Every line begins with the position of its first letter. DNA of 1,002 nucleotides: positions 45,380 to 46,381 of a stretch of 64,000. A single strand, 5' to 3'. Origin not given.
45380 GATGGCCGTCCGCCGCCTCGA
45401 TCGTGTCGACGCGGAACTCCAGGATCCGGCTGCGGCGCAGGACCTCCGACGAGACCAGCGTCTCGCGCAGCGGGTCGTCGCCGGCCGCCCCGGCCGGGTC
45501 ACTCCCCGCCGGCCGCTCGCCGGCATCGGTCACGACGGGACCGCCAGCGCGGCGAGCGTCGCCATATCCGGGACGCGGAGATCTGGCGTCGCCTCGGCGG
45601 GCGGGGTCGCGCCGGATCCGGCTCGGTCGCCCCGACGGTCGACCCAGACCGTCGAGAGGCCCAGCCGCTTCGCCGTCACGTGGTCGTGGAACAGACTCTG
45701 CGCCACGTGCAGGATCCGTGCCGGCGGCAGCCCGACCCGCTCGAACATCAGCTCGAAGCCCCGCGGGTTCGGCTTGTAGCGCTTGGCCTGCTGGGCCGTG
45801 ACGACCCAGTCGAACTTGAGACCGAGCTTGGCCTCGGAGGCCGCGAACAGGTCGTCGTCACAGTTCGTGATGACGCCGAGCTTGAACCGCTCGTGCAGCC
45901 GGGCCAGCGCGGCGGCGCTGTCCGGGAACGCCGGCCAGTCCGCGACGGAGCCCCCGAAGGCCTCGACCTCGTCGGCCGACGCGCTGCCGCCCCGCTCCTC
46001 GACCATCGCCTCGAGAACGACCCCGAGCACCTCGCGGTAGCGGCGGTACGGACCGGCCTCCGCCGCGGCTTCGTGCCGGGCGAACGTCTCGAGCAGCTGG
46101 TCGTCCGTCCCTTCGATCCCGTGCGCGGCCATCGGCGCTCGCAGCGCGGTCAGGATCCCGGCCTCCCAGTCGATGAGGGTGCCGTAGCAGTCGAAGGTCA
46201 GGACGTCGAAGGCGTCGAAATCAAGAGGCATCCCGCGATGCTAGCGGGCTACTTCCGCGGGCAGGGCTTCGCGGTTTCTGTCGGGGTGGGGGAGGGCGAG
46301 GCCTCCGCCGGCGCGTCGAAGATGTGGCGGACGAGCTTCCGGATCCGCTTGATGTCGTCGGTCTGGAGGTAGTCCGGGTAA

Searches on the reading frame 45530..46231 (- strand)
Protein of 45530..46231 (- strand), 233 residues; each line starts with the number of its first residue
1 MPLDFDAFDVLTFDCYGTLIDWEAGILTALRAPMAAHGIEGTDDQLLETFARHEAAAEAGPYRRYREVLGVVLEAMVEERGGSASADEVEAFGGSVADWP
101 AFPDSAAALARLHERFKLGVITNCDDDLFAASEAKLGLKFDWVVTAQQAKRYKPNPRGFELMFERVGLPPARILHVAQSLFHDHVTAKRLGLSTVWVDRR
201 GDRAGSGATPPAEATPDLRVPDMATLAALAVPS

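Call 38: find_encoding_contigs(protein=window:45530-46231:-, flank=10000, max_places=4)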
Protein window:45530-46231:- (233 aa): no gene with exactly this product is on record in the collection.
